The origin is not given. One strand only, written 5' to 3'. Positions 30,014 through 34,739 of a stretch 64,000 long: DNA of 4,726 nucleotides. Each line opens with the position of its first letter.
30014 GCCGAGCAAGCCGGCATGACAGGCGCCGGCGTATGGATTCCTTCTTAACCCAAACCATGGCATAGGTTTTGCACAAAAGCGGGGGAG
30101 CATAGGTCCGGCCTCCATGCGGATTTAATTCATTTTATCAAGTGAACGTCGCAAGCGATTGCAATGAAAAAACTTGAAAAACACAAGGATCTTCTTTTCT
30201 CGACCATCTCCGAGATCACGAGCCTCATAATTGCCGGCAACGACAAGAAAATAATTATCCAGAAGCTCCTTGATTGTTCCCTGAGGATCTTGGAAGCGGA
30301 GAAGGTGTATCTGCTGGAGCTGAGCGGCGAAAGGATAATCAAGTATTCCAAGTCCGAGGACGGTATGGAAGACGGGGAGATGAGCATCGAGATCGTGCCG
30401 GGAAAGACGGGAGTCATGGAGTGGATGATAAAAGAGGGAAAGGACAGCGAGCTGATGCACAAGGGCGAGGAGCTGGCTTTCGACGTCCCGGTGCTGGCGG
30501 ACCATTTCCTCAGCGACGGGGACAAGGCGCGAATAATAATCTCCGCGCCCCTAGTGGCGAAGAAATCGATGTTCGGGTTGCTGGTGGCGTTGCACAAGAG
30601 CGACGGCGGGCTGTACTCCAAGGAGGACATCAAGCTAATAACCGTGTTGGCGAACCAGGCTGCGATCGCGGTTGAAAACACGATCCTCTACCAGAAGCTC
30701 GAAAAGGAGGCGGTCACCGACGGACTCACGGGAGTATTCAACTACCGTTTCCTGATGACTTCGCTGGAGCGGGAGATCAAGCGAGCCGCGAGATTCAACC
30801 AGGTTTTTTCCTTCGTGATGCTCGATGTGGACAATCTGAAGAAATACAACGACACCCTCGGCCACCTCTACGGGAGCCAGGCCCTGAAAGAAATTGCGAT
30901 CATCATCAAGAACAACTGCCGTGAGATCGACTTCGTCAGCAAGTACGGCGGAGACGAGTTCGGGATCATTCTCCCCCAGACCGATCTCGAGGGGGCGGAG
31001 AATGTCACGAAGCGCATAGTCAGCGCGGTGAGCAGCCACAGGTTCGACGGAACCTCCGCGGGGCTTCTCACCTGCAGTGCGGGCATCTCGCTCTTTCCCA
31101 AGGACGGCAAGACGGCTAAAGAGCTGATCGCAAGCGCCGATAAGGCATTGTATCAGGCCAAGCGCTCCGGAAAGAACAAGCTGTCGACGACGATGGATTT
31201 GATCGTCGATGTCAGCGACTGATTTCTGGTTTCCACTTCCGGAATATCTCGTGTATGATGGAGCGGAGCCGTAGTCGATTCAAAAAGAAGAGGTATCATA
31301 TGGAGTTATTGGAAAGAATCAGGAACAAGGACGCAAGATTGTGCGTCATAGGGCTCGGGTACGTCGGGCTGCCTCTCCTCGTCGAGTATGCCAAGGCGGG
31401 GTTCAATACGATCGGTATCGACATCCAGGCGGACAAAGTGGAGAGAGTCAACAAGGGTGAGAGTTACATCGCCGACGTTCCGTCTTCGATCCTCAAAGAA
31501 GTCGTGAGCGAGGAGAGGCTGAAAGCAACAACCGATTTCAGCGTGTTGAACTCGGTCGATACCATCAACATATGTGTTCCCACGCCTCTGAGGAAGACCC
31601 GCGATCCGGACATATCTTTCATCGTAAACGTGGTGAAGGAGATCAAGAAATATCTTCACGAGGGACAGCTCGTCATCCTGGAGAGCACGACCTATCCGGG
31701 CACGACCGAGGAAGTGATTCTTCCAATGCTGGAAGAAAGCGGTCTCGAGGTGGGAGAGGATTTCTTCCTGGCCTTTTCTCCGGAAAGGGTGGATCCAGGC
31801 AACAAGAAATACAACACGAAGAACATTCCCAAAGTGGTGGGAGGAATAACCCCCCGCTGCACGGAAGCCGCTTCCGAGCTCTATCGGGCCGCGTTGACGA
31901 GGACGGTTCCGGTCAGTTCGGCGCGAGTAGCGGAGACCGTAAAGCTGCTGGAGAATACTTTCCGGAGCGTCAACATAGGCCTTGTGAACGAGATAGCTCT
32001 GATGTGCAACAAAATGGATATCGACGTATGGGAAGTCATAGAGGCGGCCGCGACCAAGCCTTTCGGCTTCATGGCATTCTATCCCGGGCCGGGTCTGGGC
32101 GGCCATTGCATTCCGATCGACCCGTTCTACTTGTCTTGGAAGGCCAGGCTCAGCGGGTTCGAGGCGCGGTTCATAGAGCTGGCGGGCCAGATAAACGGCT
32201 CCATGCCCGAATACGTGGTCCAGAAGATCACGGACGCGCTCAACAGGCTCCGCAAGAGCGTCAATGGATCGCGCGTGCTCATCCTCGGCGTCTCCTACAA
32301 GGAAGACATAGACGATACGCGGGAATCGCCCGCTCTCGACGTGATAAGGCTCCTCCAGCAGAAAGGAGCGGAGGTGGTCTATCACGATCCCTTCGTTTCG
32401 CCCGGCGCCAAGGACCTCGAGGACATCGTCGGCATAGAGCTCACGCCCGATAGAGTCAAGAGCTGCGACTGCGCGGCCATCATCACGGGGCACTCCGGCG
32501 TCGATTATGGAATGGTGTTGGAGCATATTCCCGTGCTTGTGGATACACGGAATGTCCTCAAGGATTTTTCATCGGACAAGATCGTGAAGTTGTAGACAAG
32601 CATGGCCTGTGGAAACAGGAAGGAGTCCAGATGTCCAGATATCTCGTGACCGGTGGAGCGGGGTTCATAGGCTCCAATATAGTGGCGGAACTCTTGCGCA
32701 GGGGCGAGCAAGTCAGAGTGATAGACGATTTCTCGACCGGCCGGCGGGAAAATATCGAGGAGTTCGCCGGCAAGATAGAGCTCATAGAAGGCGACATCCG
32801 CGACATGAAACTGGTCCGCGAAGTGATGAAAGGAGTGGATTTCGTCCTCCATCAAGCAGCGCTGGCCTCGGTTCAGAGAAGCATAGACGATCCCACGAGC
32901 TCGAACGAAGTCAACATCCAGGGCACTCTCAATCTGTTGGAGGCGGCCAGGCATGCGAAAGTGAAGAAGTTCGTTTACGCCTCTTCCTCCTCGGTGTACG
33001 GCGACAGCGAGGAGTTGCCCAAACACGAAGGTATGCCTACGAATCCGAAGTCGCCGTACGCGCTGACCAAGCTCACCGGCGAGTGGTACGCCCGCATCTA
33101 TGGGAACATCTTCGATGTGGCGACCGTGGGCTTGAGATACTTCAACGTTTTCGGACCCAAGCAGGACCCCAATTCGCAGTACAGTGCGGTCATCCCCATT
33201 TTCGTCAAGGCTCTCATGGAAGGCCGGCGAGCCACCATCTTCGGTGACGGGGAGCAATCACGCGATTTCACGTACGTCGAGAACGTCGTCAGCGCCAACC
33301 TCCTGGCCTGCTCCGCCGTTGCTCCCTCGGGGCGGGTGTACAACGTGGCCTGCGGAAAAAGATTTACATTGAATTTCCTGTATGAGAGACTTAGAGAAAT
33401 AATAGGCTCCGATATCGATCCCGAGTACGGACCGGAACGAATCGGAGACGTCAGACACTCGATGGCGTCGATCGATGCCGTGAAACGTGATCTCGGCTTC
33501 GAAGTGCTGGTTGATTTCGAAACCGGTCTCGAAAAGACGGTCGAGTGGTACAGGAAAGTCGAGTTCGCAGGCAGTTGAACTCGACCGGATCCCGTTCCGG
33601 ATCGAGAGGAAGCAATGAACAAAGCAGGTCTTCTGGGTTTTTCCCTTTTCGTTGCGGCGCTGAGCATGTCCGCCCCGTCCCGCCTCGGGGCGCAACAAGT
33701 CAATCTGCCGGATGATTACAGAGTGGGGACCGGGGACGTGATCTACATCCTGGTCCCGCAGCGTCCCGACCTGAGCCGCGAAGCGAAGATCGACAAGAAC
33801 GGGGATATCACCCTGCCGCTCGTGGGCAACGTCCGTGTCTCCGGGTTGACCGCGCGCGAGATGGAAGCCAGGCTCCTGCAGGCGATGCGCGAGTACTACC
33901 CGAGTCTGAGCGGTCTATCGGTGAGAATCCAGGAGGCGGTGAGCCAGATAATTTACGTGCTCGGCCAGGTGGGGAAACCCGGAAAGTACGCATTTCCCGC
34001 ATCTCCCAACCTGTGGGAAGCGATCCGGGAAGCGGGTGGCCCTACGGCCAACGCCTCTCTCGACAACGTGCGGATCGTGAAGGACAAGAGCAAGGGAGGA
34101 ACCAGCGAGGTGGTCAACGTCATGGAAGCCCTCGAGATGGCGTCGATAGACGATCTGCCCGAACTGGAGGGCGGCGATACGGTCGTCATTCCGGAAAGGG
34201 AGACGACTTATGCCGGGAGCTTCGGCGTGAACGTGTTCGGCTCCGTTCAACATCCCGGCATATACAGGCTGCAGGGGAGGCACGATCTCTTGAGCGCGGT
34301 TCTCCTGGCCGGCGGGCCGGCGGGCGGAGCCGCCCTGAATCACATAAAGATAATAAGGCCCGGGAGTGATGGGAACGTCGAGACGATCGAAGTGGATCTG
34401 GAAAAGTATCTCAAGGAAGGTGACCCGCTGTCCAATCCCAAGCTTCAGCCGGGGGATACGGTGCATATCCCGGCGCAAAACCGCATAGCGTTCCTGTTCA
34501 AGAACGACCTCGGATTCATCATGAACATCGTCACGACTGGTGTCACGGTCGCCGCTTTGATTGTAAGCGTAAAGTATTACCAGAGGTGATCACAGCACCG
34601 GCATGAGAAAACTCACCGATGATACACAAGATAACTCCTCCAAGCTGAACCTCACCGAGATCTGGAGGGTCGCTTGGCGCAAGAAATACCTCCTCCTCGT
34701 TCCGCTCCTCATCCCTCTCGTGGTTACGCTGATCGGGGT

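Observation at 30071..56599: Sigma-54 regulon signature across the EPS locus with a PrsK/PrsR-like two-component system and a GAF-GGDEF cyclase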

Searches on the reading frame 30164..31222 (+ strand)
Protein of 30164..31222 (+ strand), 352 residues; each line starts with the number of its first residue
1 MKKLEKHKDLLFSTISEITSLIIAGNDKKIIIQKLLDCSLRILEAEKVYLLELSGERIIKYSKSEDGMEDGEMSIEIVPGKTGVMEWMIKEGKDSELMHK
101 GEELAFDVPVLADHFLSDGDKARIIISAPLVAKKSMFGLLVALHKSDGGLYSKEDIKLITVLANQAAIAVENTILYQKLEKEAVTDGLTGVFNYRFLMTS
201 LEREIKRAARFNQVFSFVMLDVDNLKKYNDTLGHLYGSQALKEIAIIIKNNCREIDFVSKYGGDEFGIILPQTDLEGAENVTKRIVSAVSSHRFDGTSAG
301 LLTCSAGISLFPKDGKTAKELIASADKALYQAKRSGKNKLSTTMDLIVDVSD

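Call 5: search_protein_families(library=ncbifam, proteins=[window:30164-31222:+])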
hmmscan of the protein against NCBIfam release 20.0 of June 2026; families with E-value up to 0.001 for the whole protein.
window:30164-31222:+ (352 aa): 22 families
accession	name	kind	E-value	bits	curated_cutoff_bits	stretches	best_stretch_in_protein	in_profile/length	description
TIGR00254.1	GGDEF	domain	5.3e-48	162.9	37.4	1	179-341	1-165/168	diguanylate cyclase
NF038266.1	diguan_SiaD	equivalog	2.9e-42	144.8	290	1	176-339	87-251/252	biofilm regulation diguanylate cyclase SiaD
NF041606.1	dguan_cyc_DgcA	equivalog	8.3e-42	143.3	370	1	128-341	126-337/340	diguanylate cyclase DgcA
NF007135.0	PRK09581.1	equivalog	2.9e-41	141.7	474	1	181-342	290-454/457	PleD family two-component system response regulator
NF051473.1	DigCycDgcsShew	equivalog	1.5e-36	126.3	400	1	154-339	106-287/291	diguanylate cyclase DgcS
NF007380.0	PRK09894.1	equivalog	7.9e-34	117.3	256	1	181-340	127-284/296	diguanylate cyclase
NF047654.1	DiguCycDgcRLepto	equivalog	1e-32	113.2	500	1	169-340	119-293/295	diguanylate cyclase DgcR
NF007298.0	PRK09776.1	equivalog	1.2e-31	109.5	1135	1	174-341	675-843/1111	diguanylate cyclase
NF007423.1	PRK09966.1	equivalog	1.7e-29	102.9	325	1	177-333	233-390/390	diguanylate cyclase DgcN/YfiN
NF040885.1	diguan_DgcJ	equivalog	2.8e-29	102.3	500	1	173-338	331-491/493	diguanylate cyclase DgcJ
NF007474.0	PRK10060.1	equivalog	9.3e-28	96.8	782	1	175-340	229-392/663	cyclic di-GMP phosphodiesterase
NF007599.0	PRK10245.1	equivalog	8e-25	87.1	402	1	164-340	193-367/371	diguanylate cyclase AdrA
NF045675.1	PhdiestaseDibA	equivalog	8.7e-24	83.8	980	1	177-339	197-360/623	phosphodiesterase DibA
NF011955.1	PRK15426.1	equivalog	1.4e-21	76.2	408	1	173-341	388-559/564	cellulose biosynthesis regulator diguanylate cyclase DgcQ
NF053781.1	cdiGMPphdstlr2612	equivalog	1.7e-20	72.4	1600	1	178-338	835-997/1268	Tlr1612 family c-di-GMP phosphodiesterase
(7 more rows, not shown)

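Call 8: search_protein_families(library=pfam, proteins=[window:30164-31222:+])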
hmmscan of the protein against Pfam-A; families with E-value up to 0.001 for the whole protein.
window:30164-31222:+ (352 aa): 4 families
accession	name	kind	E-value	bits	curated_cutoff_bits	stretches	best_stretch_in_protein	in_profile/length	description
PF00990.26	GGDEF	-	2.7e-42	144.7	23.8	1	183-339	1-161/161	Diguanylate cyclase, GGDEF domain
PF13492.12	GAF_3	-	1.1e-09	39.2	27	1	31-172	5-129/129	GAF domain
PF01590.32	GAF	-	4.1e-06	27.8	22.4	1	90-170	56-133/133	GAF domain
PF13185.12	GAF_2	-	4.1e-06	27.5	28.6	1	45-171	20-136/136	GAF domain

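Call 25: find_homologous_proteins(query=window:30164-31222:+)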
Query window:30164-31222:+ (352 aa): 4925 proteins with E <= 0.001 among 8000 candidates; the best 120 are listed.
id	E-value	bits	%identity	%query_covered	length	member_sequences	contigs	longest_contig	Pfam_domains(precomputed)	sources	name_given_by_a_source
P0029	1.6e-221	752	100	100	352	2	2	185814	PF13185.13,PF01590.33,PF13492.13,PF00990.27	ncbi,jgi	jgi:diguanylate cyclase (GGDEF)-like protein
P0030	3.0e-181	620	81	100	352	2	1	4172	PF13185.13,PF01590.33,PF13492.13,PF00990.27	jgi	-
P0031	2.4e-171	588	76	100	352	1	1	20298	PF13185.13,PF01590.33,PF13492.13,PF00990.27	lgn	-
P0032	4.3e-169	580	74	100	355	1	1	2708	PF01590.33,PF13492.13,PF00990.27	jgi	jgi:diguanylate cyclase (GGDEF)-like protein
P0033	2.7e-168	578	75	100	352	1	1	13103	PF13185.13,PF01590.33,PF13492.13,PF00990.27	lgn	-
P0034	4.0e-168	577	76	100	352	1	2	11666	PF13185.13,PF01590.33,PF13492.13,PF00990.27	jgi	jgi:diguanylate cyclase (GGDEF)-like protein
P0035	8.0e-164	563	73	100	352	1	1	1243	PF13185.13,PF01590.33,PF13492.13,PF00990.27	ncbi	-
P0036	2.3e-153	528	70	99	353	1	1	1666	PF13185.13,PF01590.33,PF13492.13,PF00990.27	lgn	-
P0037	1.1e-152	526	68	100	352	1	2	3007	PF13185.13,PF01590.33,PF13492.13,PF00990.27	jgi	jgi:diguanylate cyclase (GGDEF)-like protein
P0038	1.9e-150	519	66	100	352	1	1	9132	PF13185.13,PF01590.33,PF13492.13,PF00990.27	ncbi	-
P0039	3.8e-150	518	66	100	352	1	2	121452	PF13185.13,PF13492.13,PF00990.27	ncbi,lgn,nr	ncbi:MAG: diguanylate cyclase [Candidatus Latescibacteria bacterium]|nr:diguanylate cyclase [Candida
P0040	1.4e-148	513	68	100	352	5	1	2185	PF13185.13,PF13492.13,PF00990.27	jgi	jgi:diguanylate cyclase (GGDEF)-like protein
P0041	1.1e-147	510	67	100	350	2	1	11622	PF13185.13,PF01590.33,PF13492.13,PF00990.27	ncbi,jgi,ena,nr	ncbi:MAG: sensor domain-containing diguanylate cyclase [Candidatus Krumholzibacteria bacterium]|nr:s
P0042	5.6e-147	507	68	100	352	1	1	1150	PF13492.13,PF00990.27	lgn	-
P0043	1.2e-146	506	66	99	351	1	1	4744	PF13185.13,PF01590.33,PF13492.13,PF00990.27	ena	-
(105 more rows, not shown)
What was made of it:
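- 30164..31222 (+): GAF-GGDEF diguanylate cyclase with a GGDEF active-site motif and an RxxD inhibitory site. It is the first gene of the operon. Orthologs are 59-81% identical (call 25).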

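Call 27: find_related_loci(query=A1, collection=genome_contigs, flank=10000)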
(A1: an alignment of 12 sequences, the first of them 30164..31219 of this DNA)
Query A1 (352 aa) in genome_contigs; peptide patterns used: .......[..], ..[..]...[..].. (x = any residue, [..] = any of these).
166 stretches matched a pattern; 115 encode a relative of the query (tblastn E <= 1e-3); the best 80 are kept; 79 distinct loci.
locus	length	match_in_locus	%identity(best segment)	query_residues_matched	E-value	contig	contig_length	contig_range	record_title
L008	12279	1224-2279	65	1-352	7e-156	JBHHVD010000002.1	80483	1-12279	MAG: Candidatus Krumholzibacteriia bacterium isolate S.4.sp3_bin.33 NODE_46_length_80483_cov_5.855834, whole genome shot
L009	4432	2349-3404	64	1-352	1e-155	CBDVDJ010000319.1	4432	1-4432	MAG TPA_asm: uncultured bacterium isolate SRR21487738_concoct_129 genome assembly, contig: ERZ25083882.14481, whole geno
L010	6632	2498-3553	65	1-352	2e-151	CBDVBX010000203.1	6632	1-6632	MAG TPA_asm: uncultured bacterium isolate SRR22302364_binner13_Refined_39 genome assembly, contig: ERZ25073603.7998, who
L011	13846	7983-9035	64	1-352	3e-151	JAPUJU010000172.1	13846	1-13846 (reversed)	MAG: bacterium isolate KW1-S15_115 KW1-S15_115_cg172, whole genome shotgun sequence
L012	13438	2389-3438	63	1-350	2e-150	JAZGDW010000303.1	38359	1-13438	MAG: Candidatus Krumholzibacteriia bacterium isolate SCS3bin.53 SCS3bin.53_303, whole genome shotgun sequence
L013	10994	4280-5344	65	1-352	5e-150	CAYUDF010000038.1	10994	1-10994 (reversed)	MAG TPA_asm: uncultured bacterium isolate SRP155585_co2_3 genome assembly, contig: NODE_4339_length_10994_cov_5.495841,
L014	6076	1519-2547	65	1-343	4e-150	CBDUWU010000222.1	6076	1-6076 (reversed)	MAG TPA_asm: uncultured bacterium isolate SRR22302368_binner13_Refined_37 genome assembly, contig: ERZ25747235.7745, who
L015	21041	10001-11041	63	3-347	6e-146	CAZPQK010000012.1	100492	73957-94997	MAG TPA_asm: uncultured bacterium isolate SRP334346_co1_198 genome assembly, contig: NODE_291_length_100492_cov_7.075022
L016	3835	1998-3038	62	1-351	3e-150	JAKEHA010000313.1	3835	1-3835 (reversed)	MAG: Candidatus Latescibacterota bacterium isolate PMV_6.20 PMV_6.20.k101_1620388, whole genome shotgun sequence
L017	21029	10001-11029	63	1-347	6e-145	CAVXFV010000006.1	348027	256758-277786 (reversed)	MAG: Candidatus Latescibacteria bacterium isolate MFD02416.bin.2.66 genome assembly, contig: contig_52816, whole genome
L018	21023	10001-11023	63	1-347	1e-144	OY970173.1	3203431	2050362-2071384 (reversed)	MAG: Candidatus Latescibacteria bacterium isolate MFD02242.bin.1.32 genome assembly, chromosome: 1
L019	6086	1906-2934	63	1-347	3e-145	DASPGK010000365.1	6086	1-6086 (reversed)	MAG TPA_asm: Candidatus Krumholzibacteriia bacterium isolate SMAG_U16449 k141_1611862, whole genome shotgun sequence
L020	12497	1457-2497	62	1-351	2e-144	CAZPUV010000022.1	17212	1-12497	MAG TPA_asm: uncultured bacterium isolate SRP239054_co1_134 genome assembly, contig: NODE_2292_length_17212_cov_4.551378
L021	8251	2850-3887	62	1-351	1e-144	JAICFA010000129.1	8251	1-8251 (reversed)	MAG: Candidatus Krumholzibacteriia bacterium isolate BD_ISSM_2_bin.43 k141_1183512_length_8251_cov_9.3096, whole genome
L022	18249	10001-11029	63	1-347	8e-144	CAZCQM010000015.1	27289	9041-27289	MAG TPA_asm: uncultured bacterium isolate SRP214966_co3_155 genome assembly, contig: NODE_2032_length_27289_cov_4.989021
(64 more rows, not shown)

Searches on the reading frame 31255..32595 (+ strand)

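Call 5: search_protein_families(library=ncbifam, proteins=[window:31255-32595:+])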
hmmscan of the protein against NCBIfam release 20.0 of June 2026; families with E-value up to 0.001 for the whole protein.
window:31255-32595:+ (446 aa): 9 families
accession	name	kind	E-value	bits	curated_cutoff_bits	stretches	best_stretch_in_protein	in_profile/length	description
TIGR03026.1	NDP-sugDHase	subfamily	6.2e-131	436.9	189.8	1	28-433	2-413/413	nucleotide sugar dehydrogenase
NF040825.1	UDPMaNacDH_Arch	equivalog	5.1e-91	305.6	750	1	28-437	2-403/418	UDP-N-acetyl-D-mannosamine dehydrogenase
NF008286.0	PRK11064.1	equivalog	3.1e-80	269.8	459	1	28-417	5-400/420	UDP-N-acetyl-D-mannosamine dehydrogenase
NF011729.0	PRK15182.1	equivalog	4.1e-70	236.7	592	1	27-414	7-389/425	Vi polysaccharide biosynthesis UDP-N-acetylglucosamine C-6 dehydrogenase TviB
NF041297.1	UDPGDh_AglM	equivalog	3.3e-56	191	670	1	29-435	3-417/429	UDP-glucose 6-dehydrogenase AglM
NF047673.2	TeichurnBiosyTuaD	equivalog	3.1e-44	151.8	700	1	28-436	3-415/439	UDP-glucose 6-dehydrogenase TuaD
NF011631.0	PRK15057.1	equivalog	4.5e-12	45.8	757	1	29-381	3-339/388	UDP-glucose 6-dehydrogenase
NF043037.1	ThreonDh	equivalog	0.00067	19.2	350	0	27-73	3-49/297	L-threonate dehydrogenase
NF005902.0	PRK07878.1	equivalog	0.00078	18.4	647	0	22-70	38-85/392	adenylyltransferase/sulfurtransferase MoeZ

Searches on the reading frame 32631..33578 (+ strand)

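Call 5: search_protein_families(library=ncbifam, proteins=[window:32631-33578:+])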
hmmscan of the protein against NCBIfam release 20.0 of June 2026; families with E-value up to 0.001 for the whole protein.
window:32631-33578:+ (315 aa): 38 families (the best 25 are shown)
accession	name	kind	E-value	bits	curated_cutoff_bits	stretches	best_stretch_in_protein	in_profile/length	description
NF011728.1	PRK15181.1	equivalog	8.3e-80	268.4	760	1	3-308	17-338/348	Vi polysaccharide biosynthesis UDP-N-acetylglucosaminuronic acid C-4 epimerase TviC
TIGR01179.1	galE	equivalog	1.4e-56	191.8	262.3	1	5-310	3-328/332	UDP-glucose 4-epimerase GalE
TIGR04180.1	EDH_00030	hypoth_equivalog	3.3e-53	180.7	475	1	5-271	2-269/297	NAD-dependent 4,6-dehydratase LegB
TIGR01181.1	dTDP_gluc_dehyt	equivalog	1.1e-52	179.2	365.1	1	3-310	1-314/321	dTDP-glucose 4,6-dehydratase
TIGR02197.1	heptose_epim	equivalog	5.1e-43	147.4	274.6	1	5-308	2-314/316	ADP-glyceromanno-heptose 6-epimerase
NF007956.0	PRK10675.1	subfamily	8.1e-37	127.1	394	1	3-308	2-330/338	UDP-glucose 4-epimerase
NF042422.1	oxyalk_red_OleD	equivalog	1.3e-30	106.9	580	1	4-254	3-246/329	2-alkyl-3-oxoalkanoate reductase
NF007582.0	PRK10217.1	equivalog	6.8e-28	97.8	698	1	1-240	1-252/355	dTDP-glucose 4,6-dehydratase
NF007490.0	PRK10084.1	subfamily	1.3e-27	96.8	649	1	4-308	3-335/361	dTDP-glucose 4,6-dehydratase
TIGR03466.1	HpnA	hypoth_equivalog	5.9e-27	94.4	367.65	1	4-138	3-133/327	hopanoid-associated sugar epimerase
NF042423.1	oxyalk_red_Shew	equivalog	2.6e-22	79.4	580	1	2-231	9-225/331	2-alkyl-3-oxoalkanoate reductase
NF052578.1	StrlDmthSdmBMthl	equivalog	2.2e-21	77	600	1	5-260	4-247/328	sterol demethylase protein SdmB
TIGR01472.1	gmd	equivalog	3.6e-21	75.8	415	1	5-272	4-283/342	GDP-mannose 4,6-dehydratase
NF008360.0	PRK11150.1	equivalog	1.6e-20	73.5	452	1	5-244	3-240/310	ADP-glyceromanno-heptose 6-epimerase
NF043036.1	ErythonDh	equivalog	2.2e-19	69.8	325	1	4-157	3-163/321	D-erythronate dehydrogenase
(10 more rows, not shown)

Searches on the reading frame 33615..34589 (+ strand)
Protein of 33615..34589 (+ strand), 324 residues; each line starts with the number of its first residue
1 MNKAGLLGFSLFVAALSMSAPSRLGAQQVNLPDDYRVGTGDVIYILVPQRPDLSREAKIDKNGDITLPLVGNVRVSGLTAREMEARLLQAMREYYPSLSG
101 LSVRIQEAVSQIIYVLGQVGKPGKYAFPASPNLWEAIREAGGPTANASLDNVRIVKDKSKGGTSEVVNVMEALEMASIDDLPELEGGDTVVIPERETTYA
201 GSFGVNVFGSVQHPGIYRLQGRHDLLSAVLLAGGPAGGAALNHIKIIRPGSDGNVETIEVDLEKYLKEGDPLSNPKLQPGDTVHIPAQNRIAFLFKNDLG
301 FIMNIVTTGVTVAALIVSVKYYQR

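Call 5: search_protein_families(library=ncbifam, proteins=[window:33615-34589:+])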
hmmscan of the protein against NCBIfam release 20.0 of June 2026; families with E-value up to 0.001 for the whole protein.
window:33615-34589:+ (324 aa): 4 families
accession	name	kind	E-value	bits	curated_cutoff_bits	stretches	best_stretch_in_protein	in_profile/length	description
TIGR03027.2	pepcterm_export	equivalog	1.3e-33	116.1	180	2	34-195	2-167/169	XrtA/PEP-CTERM system exopolysaccharide export protein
TIGR03028.1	EpsE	equivalog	5.5e-32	111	262.65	1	34-270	1-230/239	polysaccharide export protein EpsE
NF011658.0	PRK15078.1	subfamily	9e-19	67.5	333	1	34-215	84-267/380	polysaccharide export protein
NF041843.1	EpsY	equivalog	5.9e-15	55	320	1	32-160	50-177/211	exopolysaccharide export protein EpsY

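Call 60: search_protein_families(library=pfam, proteins=[window:33615-34589:+], max_evalue=0.01)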
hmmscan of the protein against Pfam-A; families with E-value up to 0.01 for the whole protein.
window:33615-34589:+ (324 aa): 3 families
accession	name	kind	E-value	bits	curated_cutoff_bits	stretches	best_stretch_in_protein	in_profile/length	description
PF02563.21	Poly_export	-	2.8e-18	66.3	28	1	32-95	4-67/77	Polysaccharide biosynthesis/export protein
PF10531.15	SLBB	-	3.2e-18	65.7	27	2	112-167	1-54/55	SLBB domain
PF22461.2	SLBB_2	-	2e-17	63.5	27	2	111-191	1-78/79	SLBB domain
